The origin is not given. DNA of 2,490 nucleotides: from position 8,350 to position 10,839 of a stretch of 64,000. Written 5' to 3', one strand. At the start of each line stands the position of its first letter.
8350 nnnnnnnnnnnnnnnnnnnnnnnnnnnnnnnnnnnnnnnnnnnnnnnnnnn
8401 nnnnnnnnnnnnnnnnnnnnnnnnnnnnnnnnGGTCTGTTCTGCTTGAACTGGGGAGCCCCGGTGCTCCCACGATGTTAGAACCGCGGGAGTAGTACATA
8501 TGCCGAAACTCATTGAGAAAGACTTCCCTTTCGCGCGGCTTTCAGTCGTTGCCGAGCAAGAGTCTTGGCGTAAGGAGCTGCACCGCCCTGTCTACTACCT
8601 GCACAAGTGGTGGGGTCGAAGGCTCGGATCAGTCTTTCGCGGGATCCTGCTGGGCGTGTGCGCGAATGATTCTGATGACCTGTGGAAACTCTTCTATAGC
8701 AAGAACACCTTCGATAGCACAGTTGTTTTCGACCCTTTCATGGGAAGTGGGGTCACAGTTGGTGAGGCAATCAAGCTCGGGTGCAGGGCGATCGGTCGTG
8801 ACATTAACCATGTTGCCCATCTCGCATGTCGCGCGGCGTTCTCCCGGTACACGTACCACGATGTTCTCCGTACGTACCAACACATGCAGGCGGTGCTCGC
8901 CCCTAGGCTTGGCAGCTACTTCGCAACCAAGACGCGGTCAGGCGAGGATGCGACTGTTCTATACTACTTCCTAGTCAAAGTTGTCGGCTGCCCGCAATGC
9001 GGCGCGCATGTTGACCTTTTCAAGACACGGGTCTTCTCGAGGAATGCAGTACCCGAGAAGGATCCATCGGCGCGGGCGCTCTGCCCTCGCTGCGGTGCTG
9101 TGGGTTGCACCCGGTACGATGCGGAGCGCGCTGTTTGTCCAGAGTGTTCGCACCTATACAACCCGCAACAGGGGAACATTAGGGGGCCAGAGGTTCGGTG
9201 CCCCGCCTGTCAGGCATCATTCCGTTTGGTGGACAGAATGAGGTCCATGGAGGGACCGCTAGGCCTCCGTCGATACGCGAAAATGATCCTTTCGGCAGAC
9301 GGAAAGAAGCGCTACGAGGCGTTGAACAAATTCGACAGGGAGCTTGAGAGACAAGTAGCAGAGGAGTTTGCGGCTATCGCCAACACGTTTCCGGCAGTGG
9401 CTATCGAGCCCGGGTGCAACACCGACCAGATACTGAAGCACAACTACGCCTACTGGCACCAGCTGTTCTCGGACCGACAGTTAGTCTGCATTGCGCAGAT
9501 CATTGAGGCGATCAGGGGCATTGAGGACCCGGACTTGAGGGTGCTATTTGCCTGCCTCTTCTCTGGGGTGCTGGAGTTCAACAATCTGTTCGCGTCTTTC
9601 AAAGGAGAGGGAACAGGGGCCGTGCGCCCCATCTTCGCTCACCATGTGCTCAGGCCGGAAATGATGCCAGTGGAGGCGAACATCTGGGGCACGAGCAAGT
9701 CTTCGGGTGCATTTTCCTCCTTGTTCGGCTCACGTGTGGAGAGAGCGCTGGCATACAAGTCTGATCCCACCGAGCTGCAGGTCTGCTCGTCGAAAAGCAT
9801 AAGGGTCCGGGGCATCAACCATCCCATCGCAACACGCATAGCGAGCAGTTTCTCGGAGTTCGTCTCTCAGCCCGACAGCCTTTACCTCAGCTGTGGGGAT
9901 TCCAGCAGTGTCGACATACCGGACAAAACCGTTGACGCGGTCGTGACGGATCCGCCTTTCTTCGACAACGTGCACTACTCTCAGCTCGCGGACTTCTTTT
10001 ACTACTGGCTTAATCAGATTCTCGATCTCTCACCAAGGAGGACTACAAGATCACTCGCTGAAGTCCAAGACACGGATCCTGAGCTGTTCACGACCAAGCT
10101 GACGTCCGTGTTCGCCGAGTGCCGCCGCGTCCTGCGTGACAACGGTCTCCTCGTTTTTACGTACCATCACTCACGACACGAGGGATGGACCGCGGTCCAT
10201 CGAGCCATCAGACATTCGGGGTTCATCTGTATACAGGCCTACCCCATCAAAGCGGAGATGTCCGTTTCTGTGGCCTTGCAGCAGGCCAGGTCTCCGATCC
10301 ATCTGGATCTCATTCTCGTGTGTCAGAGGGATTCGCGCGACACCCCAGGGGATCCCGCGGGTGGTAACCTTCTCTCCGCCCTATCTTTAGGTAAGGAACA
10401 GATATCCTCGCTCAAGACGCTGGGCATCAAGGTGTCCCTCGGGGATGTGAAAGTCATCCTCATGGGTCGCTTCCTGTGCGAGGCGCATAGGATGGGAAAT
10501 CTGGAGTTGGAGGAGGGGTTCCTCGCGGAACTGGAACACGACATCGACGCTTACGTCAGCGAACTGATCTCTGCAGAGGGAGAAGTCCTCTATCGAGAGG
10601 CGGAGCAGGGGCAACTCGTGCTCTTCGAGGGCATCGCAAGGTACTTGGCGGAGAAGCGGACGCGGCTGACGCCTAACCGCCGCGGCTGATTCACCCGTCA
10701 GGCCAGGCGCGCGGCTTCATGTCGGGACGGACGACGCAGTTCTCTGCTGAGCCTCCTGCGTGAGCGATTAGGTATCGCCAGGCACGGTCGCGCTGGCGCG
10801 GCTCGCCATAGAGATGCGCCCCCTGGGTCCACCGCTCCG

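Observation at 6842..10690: Lower-GC ~3.9-kb island: small basic ORF, unexplained 380-bp spacer, PD-(D/E)xK nuclease and DUF1156/COG1743 Zn-ribbon DNA methyltransferase (candidate R-M/defence module)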

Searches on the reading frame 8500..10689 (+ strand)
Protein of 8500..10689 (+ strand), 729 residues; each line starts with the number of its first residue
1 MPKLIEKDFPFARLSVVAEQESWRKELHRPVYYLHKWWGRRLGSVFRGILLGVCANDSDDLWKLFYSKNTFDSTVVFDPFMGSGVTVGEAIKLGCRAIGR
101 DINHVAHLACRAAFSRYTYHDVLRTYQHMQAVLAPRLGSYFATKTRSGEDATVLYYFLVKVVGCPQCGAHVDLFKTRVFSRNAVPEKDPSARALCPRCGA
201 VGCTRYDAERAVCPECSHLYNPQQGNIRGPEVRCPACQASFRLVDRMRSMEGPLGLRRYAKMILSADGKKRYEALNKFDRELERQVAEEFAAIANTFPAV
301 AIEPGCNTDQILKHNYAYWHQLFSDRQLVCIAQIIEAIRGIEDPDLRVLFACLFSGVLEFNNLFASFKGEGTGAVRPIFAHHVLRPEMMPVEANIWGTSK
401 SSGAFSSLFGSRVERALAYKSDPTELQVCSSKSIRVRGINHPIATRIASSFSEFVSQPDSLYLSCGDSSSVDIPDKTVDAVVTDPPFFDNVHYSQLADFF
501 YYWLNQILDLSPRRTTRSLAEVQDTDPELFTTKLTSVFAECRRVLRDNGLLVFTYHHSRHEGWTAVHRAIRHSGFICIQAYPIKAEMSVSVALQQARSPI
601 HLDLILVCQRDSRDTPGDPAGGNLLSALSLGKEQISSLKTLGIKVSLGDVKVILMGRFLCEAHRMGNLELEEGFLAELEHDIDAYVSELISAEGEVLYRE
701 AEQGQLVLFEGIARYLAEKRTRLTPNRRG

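Call 3: search_protein_families(library=pfam, proteins=[window:8500-10689:+], max_evalue=0.1)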
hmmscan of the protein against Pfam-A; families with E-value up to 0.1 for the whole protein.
window:8500-10689:+ (729 aa): 8 families
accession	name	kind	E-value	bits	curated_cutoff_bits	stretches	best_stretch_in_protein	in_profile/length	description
PF01555.25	N6_N4_Mtase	-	3.5e-12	47.2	26.7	2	70-104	179-213/221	DNA methylase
PF09723.15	Zn_ribbon_8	-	0.00031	21.1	34.4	1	213-239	8-34/41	Zinc ribbon domain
PF06634.17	DUF1156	-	0.0057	17.2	24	1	9-58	2-50/73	Protein of unknown function (DUF1156)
PF14803.11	Zn_ribbon_Nudix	-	0.0059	16.9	25.6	1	164-201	3-31/34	Nudix N-terminal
PF08241.18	Methyltransf_11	-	0.017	16.2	21.2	0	533-553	75-95/95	Methyltransferase domain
PF01485.27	IBR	-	0.033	14.7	24.3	1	207-241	15-51/65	IBR domain, a half RING-finger domain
PF07191.17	Zn_ribbon_6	-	0.048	14.1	25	0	212-244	2-29/67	Double zinc ribbon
PF12773.13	DZR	-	0.059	14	27.3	0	195-240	1-33/45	Double zinc ribbon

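Call 4: search_protein_families(library=padloc, proteins=[window:8500-10689:+], max_evalue=0.1)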
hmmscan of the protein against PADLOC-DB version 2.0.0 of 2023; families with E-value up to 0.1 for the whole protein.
window:8500-10689:+ (729 aa): 52 families (the best 25 are shown)
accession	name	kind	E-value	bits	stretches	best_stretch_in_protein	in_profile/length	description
PDLC02189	DUF1156_MTase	-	3.9e-20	69.7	3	475-610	544-678/944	-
PDLC02541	PglX|PglXI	-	5.8e-20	69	2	454-584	470-597/919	PglXI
PDLC03233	MTase_II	-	1.4e-19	68.2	2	469-586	484-620/731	Type II methyltransferase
PDLC03325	MTase_II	-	4e-17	60.1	2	456-556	271-363/426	Type II methyltransferase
PDLC00661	HmaB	-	1.1e-16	57.9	1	252-508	359-599/973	DNA-adenine methylase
PDLC03314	MTase_II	-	3.3e-16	56.5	3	479-645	548-712/944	Type II methyltransferase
PDLC00660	HmaB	-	1.4e-15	54.3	1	292-508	394-598/967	DNA-adenine methylase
PDLC03312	MTase_II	-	2e-13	47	2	467-579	1118-1232/1344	Type II methyltransferase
PDLC03346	MTase_II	-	3.6e-13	46.1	1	461-610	591-736/1068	Type II methyltransferase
PDLC03367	MTase_II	-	9.2e-13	45.4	2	27-109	12-78/633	Type II methyltransferase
PDLC03380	MTase_II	-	3e-10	37.8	2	452-505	239-290/393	Type II methyltransferase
PDLC03352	MTase_II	-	3.9e-10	36.2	1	457-508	546-596/1023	Type II methyltransferase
PDLC03353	MTase_II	-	5.2e-10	37.3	2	71-103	207-239/260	Type II methyltransferase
PDLC03319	MTase_II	-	9.9e-10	35.8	1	467-579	281-392/503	Type II methyltransferase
PDLC03387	MTase_II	-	6.9e-09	33.3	1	63-104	224-265/289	Type II methyltransferase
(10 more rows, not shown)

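Call 5: search_protein_families(library=ncbifam, proteins=[window:8500-10689:+], max_evalue=0.1)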
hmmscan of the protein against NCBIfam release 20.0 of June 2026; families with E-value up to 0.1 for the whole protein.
window:8500-10689:+ (729 aa): 6 families
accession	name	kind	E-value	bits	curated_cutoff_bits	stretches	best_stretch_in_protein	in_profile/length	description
NF042963.1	DUF1156_antiphage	equivalog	8.5e-29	100.3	1000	3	475-590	571-688/960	anti-phage-associated DUF1156 domain-containing protein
TIGR01177.1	TIGR01177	hypoth_equivalog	4e-07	29.7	316.55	1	75-123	185-232/330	TIGR01177 family methyltransferase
NF010253.0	PRK13699.1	subfamily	1.9e-05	24.4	244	1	70-111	161-202/226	DNA methyltransferase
NF008572.0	PRK11524.1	equivalog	0.0042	16.2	292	0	72-104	214-246/294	adenine-specific DNA-methyltransferase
NF050803.1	DnaMtaseCcrMCaul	equivalog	0.005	15.8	830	0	71-104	204-237/350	adenine-specific DNA-methyltransferase CcrM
NF001385.0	PRK00279.2-3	equivalog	0.018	14.7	315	1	209-239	129-154/213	adenylate kinase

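Call 15: search_solved_structures(query=window:8500-10689:+, max_evalue=0.01)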
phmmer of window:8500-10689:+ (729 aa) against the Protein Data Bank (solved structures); distinct sequences matched with E-value up to 0.01: 0.

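Call 18: find_homologous_proteins(query=window:8500-10689:+, max_evalue=0.001)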
Query window:8500-10689:+ (729 aa): 5017 proteins with E <= 0.001 among 8000 candidates; the best 120 are listed.
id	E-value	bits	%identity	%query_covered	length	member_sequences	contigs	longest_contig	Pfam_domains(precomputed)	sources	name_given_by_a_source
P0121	0.0e+0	1695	100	100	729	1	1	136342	PF01555.25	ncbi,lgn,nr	ncbi:MAG: hypothetical protein Q8Q12_20545 [bacterium]|nr:hypothetical protein [bacterium]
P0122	0.0e+0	1286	76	99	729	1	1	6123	PF01555.25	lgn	-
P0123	0.0e+0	1263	75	98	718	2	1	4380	PF01555.25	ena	-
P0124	0.0e+0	1263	74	99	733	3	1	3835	PF01555.25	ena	-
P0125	0.0e+0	1260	74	100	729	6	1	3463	PF01555.25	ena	-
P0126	0.0e+0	1250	73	100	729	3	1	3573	PF01555.25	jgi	jgi:putative DNA methylase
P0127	0.0e+0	1242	72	100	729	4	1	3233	PF01555.25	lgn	-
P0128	0.0e+0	1239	73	100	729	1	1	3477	PF01555.25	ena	-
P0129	0.0e+0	1236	73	99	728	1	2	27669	PF01555.25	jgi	jgi:putative DNA methylase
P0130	0.0e+0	1226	71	100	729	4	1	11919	PF01555.25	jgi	jgi:putative DNA methylase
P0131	0.0e+0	1218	71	100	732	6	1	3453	PF01555.25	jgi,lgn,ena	-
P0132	0.0e+0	1217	72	99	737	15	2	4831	PF01555.25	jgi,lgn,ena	-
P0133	0.0e+0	1212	69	100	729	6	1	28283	PF01555.25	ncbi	-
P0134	0.0e+0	1211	70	100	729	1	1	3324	PF01555.25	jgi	jgi:putative DNA methylase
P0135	0.0e+0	1206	71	100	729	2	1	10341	PF01555.25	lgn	-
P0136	0.0e+0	1204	71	99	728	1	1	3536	PF01555.25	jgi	jgi:putative DNA methylase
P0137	0.0e+0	1199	70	100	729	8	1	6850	PF01555.25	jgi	jgi:putative DNA methylase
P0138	0.0e+0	1198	70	100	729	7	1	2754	PF01555.25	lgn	-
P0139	0.0e+0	1198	71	99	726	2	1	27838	PF01555.25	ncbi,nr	ncbi:MAG: hypothetical protein QMD03_06335 [Syntrophales bacterium]|nr:hypothetical protein [Syntrop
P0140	0.0e+0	1197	71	99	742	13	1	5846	PF01555.25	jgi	-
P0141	0.0e+0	1196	70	100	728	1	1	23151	PF01555.25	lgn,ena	-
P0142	0.0e+0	1194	69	100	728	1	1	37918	PF01555.25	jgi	jgi:putative DNA methylase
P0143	0.0e+0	1193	70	99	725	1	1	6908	PF01555.25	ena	-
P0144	0.0e+0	1191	71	99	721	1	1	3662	PF01555.25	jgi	-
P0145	0.0e+0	1191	69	99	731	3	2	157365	PF01555.25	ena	-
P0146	0.0e+0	1185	68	100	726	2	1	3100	PF01555.25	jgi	-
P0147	0.0e+0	1185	69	100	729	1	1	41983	PF01555.25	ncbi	-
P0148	0.0e+0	1182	69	100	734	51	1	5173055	PF01555.25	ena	-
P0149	0.0e+0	1182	69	99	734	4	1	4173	PF01555.25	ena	-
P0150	0.0e+0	1178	70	99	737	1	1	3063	PF01555.25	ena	-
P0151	0.0e+0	1174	68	100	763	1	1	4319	PF01555.25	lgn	-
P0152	0.0e+0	1174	70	99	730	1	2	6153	PF01555.25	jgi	-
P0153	0.0e+0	1172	69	99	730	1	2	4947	PF01555.25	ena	-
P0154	0.0e+0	1169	68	99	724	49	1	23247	PF01555.25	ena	-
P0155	0.0e+0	1169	68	99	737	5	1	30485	PF01555.25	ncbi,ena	-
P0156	0.0e+0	1168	69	99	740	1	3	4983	PF01555.25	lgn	-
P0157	0.0e+0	1168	68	99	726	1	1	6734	PF01555.25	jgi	-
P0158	0.0e+0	1166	68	98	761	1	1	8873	PF01555.25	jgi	-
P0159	0.0e+0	1166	70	99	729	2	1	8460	PF01555.25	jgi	jgi:putative DNA methylase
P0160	0.0e+0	1166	66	100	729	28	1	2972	PF01555.25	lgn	-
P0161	0.0e+0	1164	68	99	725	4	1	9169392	PF01555.25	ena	-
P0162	0.0e+0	1160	70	99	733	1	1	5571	PF01555.25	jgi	-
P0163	0.0e+0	1159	68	99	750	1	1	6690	PF01555.25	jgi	jgi:putative DNA methylase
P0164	0.0e+0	1157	68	100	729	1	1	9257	PF01555.25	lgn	-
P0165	0.0e+0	1155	69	99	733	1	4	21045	PF01555.25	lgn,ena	-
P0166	0.0e+0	1153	73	92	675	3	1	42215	PF01555.25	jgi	jgi:adenine-specific DNA methylase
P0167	0.0e+0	1152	67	99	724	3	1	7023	PF01555.25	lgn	-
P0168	0.0e+0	1150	67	99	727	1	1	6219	PF01555.25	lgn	-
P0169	0.0e+0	1148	67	98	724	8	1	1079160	PF01555.25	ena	-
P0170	0.0e+0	1142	67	99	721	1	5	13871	PF01555.25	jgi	jgi:putative DNA methylase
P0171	0.0e+0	1140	66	100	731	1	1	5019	PF01555.25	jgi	jgi:adenine-specific DNA methylase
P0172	0.0e+0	1135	67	98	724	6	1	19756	PF01555.25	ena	-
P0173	0.0e+0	1132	70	95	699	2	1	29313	PF01555.25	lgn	-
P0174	0.0e+0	1128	67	98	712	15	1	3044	PF01555.25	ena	-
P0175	0.0e+0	1126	66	99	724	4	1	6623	PF01555.25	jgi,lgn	-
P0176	0.0e+0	1124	67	99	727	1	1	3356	PF01555.25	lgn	-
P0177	0.0e+0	1122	66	99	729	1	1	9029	PF01555.25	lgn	-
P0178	0.0e+0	1120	66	99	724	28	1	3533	PF01555.25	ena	-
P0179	0.0e+0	1115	65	98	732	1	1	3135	PF01555.25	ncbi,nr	ncbi:hypothetical protein JW979_01130 [bacterium]|nr:hypothetical protein [candidate division CSSED1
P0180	0.0e+0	1110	65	99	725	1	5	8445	PF01555.25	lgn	-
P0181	0.0e+0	1108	65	99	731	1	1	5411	PF01555.25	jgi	-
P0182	0.0e+0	1108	66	99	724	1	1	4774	PF01555.25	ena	-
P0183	0.0e+0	1108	65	99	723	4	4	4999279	PF01555.25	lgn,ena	-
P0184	0.0e+0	1106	65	99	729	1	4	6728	PF01555.25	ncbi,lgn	-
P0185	0.0e+0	1102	64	99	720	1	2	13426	PF01555.25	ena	-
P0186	0.0e+0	1102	65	99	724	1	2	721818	PF01555.25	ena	-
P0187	0.0e+0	1101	65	99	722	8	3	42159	PF01555.25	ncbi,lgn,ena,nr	ncbi:MAG: hypothetical protein OXG26_07595 [Caldilineaceae bacterium]|nr:hypothetical protein [Caldi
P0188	0.0e+0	1099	65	99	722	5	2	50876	PF01555.25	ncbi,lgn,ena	-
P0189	0.0e+0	1098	64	98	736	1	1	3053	PF01555.25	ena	-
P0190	0.0e+0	1097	65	99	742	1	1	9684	PF01555.25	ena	-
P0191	0.0e+0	1096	64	98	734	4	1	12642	PF01555.25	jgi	-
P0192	0.0e+0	1095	63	99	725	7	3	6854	PF01555.25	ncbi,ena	-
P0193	0.0e+0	1095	65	99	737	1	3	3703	PF01555.25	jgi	jgi:hypothetical protein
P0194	0.0e+0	1094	65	99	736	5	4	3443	PF01555.25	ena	-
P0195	0.0e+0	1093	64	99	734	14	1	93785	PF01555.25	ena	-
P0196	0.0e+0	1090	63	99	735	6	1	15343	PF01555.25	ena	-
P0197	0.0e+0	1090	64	99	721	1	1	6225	PF01555.25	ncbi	-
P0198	0.0e+0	1089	65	99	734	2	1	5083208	PF01555.25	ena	-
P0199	0.0e+0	1089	64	99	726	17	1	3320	PF01555.25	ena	-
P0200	0.0e+0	1088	64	99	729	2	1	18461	PF01555.25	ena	-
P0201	0.0e+0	1088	65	99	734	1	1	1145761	PF01555.25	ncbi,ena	-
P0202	0.0e+0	1086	64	99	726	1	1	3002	PF01555.25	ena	-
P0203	0.0e+0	1085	63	99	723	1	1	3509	PF01555.25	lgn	-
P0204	0.0e+0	1084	64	99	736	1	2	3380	PF01555.25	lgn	-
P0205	0.0e+0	1084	70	91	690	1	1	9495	PF01555.25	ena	-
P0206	0.0e+0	1083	63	99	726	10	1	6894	PF01555.25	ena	-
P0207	0.0e+0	1083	64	99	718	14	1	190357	PF01555.25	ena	-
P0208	0.0e+0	1082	63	99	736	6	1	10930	PF01555.25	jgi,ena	-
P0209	0.0e+0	1082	63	99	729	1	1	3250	PF01555.25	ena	-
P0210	0.0e+0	1081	63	99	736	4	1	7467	PF01555.25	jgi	jgi:putative DNA methylase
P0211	0.0e+0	1081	64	99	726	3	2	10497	PF01555.25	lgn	-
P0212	0.0e+0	1081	63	99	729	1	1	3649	PF01555.25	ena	-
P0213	0.0e+0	1081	63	99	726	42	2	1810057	PF01555.25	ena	-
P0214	0.0e+0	1081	64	99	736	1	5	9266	PF01555.25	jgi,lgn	jgi:putative DNA methylase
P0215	0.0e+0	1080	64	99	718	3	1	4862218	PF01555.25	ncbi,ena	-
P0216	0.0e+0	1080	62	99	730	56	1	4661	PF01555.25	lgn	-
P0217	0.0e+0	1078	63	100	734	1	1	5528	PF01555.25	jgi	-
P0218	0.0e+0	1078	64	99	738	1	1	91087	PF01555.25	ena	-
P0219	0.0e+0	1078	62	99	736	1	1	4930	PF08241.19,PF01555.25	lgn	-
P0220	0.0e+0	1077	62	98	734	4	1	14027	PF01555.25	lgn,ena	-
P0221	0.0e+0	1077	64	98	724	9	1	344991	PF01555.25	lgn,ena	-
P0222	0.0e+0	1076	63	99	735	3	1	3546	PF01555.25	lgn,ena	-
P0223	0.0e+0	1075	62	99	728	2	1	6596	PF01555.25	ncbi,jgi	-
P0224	0.0e+0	1074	63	99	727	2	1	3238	PF21344.4,PF01555.25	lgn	-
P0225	0.0e+0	1072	63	99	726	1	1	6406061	PF01555.25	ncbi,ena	-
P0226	0.0e+0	1071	63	99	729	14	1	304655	PF01555.25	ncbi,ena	-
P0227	0.0e+0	1071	63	98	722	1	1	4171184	PF01555.25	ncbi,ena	-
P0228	0.0e+0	1070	73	88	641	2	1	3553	PF01555.25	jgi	-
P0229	0.0e+0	1070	63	99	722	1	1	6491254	PF01555.25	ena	-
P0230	0.0e+0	1070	63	100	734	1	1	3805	PF01555.25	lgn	-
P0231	0.0e+0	1069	63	99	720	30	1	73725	PF01555.25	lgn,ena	-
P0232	0.0e+0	1066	62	98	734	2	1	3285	PF01555.25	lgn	-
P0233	0.0e+0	1062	62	98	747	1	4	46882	PF01555.25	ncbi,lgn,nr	ncbi:MAG: hypothetical protein JJU29_07265 [Verrucomicrobia bacterium]|nr:hypothetical protein [Verr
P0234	0.0e+0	1062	66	93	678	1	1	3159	PF01555.25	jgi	jgi:putative DNA methylase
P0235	0.0e+0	1060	61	99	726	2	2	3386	PF01555.25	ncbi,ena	-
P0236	0.0e+0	1059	61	99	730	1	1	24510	PF01555.25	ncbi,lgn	-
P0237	0.0e+0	1057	63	98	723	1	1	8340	PF01555.25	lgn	-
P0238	0.0e+0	1057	61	99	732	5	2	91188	PF01555.25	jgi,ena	-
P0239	0.0e+0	1055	61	99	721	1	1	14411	PF01555.25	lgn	-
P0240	0.0e+0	1053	61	99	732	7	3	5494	PF01555.25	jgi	jgi:tRNA1(Val) A37 N6-methylase TrmN6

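Call 61: predict_structure(alignment_id=A2)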
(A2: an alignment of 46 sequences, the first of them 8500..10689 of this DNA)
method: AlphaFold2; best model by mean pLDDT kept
length: 729 residues; sequences in the alignment: 46
mean_pLDDT: 70.8   pTM: 0.75
mean pLDDT of the five models: 70.8, 65.1, 65.0, 59.7, 53.0
residues with pLDDT >= 90: 148; 70-90: 274; 50-70: 151; < 50: 156
segments of 3 or more residues with pLDDT < 50: 25-41, 173-193, 201-208, 243-258, 363-400, 431-433, 486-493, 558-561, 586-600, 695-706, 723-729
pLDDT, mean of each block of 10 residues (from residue 1): 71 78 48 42 75 85 85 91 82 91 84 85 91 87 88 67 55 41 35 51 44 73 56 73 42 44 79 82 91 92 72 72 83 94 93 80 41 30 39 45 63 71 56 56 81 92 90 95 60 66 92 77 61 88 94 70 77 92 58 34 85 61 81 88 75 88 87 85 73 51 50 66 41
secondary structure, 60 per line:
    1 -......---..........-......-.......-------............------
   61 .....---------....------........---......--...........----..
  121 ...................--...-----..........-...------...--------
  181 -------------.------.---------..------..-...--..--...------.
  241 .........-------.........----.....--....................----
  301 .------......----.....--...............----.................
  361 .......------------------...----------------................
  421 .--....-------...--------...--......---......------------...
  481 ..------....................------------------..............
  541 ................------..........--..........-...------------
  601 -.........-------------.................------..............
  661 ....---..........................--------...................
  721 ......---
elements in order (helices of 4 or more, strands of 3 or more residues): H2-7 H11-20 H22-27 H29-35 H43-54 H61-65 E75-78 H85-92 E96-101 H104-114 H119-139 E142-144 E150-159 E161-163 E170-172 E231-233 E240-242 H243-249 E257-265 E270-274 H277-296 H308-313 H319-322 H325-339 H344-367 H405-421 E424-427 E435-437 E446-448 H451-456 E460-465 E478-482 H489-508 H527-544 E545-556 H563-572 E575-584 E602-610 H624-640 H647-664 H668-693 H702-726

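Call 65: search_protein_families(library=phrogs, proteins=[window:8500-10689:+], max_evalue=0.01)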
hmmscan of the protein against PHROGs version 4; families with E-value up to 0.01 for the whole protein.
window:8500-10689:+ (729 aa): 7 families
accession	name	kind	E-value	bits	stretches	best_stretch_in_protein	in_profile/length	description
phrog_10183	-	other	1.4e-91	309.1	2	56-659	99-721/889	DNA methyltransferase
phrog_67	-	other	1.5e-18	68.3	2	465-558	128-198/743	DNA methyltransferase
phrog_18146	-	other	1.1e-08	35.4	1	73-143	70-139/452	DNA methyltransferase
phrog_498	-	other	3.4e-05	23.6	1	62-103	368-409/633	DNA methyltransferase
phrog_6952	-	other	4.3e-05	24.4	1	72-103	133-164/181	DNA methyltransferase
phrog_6025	-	other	0.00019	22.1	0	472-491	25-44/192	DNA methyltransferase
phrog_3008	-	other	0.0008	19.7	1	74-103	171-200/244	DNA methyltransferase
